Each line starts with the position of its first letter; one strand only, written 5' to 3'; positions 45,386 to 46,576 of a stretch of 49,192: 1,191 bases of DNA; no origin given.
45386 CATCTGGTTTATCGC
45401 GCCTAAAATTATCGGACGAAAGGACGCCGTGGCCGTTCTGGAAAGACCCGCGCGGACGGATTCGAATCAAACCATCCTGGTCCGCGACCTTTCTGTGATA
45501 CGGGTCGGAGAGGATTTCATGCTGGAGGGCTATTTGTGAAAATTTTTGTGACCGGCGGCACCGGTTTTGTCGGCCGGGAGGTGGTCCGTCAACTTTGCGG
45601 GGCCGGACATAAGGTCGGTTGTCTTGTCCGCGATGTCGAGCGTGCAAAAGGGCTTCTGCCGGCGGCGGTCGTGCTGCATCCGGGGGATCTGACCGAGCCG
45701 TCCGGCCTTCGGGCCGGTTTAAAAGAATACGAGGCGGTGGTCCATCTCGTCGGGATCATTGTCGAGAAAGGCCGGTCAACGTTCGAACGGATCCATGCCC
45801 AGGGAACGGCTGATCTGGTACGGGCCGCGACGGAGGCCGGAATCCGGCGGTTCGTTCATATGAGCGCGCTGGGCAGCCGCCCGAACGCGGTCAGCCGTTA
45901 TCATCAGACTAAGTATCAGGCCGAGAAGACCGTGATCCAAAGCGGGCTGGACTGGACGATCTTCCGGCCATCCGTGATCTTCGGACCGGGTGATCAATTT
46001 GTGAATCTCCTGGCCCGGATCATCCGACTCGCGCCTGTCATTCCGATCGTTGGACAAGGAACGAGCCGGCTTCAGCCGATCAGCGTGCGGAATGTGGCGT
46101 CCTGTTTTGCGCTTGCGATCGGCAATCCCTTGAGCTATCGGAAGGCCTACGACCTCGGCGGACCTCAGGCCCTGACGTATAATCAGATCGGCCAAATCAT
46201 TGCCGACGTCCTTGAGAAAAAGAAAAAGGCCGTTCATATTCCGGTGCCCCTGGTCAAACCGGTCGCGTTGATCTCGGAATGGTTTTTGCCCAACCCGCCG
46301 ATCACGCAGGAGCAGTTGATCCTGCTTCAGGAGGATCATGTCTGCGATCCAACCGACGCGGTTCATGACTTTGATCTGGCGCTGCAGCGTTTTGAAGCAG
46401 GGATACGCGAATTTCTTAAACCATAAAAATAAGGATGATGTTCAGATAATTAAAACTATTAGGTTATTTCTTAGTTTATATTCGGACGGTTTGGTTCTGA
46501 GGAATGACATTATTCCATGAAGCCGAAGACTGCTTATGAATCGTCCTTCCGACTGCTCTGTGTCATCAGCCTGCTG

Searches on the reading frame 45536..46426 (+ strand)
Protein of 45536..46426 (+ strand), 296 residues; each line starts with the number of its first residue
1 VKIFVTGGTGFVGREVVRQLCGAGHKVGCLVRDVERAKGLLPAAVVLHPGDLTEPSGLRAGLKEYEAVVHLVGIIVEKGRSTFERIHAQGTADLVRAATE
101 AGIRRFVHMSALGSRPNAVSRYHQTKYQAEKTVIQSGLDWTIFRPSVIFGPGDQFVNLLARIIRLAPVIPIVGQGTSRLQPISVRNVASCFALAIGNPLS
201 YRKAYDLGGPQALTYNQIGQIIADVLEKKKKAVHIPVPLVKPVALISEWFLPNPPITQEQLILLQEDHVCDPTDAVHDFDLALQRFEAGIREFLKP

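Call 45: search_protein_families(library=pfam, proteins=[window:45536-46426:+], max_evalue=0.0001)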
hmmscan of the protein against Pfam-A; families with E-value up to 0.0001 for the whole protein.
window:45536-46426:+ (296 aa): 7 families
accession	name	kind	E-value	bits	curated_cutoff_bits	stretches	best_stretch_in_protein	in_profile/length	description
PF13460.12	NAD_binding_10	-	3.4e-24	86.2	27.2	1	7-147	1-145/184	NAD(P)H-binding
PF01370.27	Epimerase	-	1.1e-22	81.1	20.9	1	3-200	1-230/240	NAD dependent epimerase/dehydratase family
PF01073.25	3Beta_HSD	-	3.9e-19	69.2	22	1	5-112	2-117/280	3-beta hydroxysteroid dehydrogenase/isomerase family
PF05368.20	NmrA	-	1.1e-17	65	27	1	2-242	4-250/298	NmrA-like family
PF04321.23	RmlD_sub_bind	-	6.1e-13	48.9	27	1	1-233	1-238/287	RmlD substrate binding domain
PF07993.18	NAD_binding_4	-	7.6e-09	35.5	20.1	0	118-150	173-209/258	Male sterility protein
PF16363.11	GDP_Man_Dehyd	-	1.8e-06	28.1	27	1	4-110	1-128/332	GDP-mannose 4,6 dehydratase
